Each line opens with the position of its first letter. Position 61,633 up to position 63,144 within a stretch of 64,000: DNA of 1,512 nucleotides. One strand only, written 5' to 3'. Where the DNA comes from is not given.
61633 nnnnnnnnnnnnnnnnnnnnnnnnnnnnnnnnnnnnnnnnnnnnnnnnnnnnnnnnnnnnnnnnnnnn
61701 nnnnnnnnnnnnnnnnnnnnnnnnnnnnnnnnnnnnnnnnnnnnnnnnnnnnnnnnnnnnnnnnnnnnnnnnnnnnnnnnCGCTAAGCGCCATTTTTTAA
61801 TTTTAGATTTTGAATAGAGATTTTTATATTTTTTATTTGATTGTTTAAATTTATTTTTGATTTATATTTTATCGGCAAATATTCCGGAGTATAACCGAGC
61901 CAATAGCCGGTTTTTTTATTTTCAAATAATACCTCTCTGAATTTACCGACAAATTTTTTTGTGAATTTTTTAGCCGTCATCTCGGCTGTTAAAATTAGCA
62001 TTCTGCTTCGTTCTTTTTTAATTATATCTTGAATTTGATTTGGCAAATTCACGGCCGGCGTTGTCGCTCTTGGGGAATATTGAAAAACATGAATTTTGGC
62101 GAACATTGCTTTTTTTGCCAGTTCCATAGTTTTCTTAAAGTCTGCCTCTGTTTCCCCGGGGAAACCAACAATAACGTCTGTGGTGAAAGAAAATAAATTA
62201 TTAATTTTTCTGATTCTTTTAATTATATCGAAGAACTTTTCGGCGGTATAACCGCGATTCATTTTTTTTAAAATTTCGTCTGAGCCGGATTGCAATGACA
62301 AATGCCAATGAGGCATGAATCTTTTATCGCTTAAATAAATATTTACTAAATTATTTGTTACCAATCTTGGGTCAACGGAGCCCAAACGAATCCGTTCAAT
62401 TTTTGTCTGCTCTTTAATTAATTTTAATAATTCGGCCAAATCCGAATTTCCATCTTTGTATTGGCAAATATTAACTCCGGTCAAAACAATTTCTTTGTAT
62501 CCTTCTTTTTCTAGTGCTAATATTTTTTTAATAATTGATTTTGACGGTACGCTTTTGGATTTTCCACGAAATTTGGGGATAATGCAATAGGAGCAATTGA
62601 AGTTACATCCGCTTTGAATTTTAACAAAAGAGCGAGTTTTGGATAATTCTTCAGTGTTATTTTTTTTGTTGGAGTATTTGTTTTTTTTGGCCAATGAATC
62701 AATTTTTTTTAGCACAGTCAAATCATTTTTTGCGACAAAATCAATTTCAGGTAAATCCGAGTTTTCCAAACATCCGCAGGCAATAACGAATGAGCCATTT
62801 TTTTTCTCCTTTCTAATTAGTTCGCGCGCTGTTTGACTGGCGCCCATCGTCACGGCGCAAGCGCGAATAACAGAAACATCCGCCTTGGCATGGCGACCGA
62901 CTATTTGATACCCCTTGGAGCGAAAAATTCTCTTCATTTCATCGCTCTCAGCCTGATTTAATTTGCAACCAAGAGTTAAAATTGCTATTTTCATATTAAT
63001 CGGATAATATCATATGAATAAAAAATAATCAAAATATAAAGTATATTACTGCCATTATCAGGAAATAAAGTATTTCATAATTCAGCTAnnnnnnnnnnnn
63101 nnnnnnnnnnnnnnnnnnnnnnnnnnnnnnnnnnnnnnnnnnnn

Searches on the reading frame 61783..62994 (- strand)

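Call 68: search_protein_families(library=pfam, proteins=[window:61783-62994:-], max_evalue=0.01)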
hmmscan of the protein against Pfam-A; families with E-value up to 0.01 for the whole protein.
window:61783-62994:- (403 aa): 3 families
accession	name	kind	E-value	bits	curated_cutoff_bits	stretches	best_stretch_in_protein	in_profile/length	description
PF04055.27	Radical_SAM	-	6.2e-29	101.7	29.5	1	125-293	2-166/166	Radical SAM superfamily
PF00919.26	UPF0004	-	2.4e-17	63.2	27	1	2-84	1-86/98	Uncharacterized protein family UPF0004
PF13353.11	Fer4_12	-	0.00055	20.7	22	1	127-198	12-82/137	4Fe-4S single cluster domain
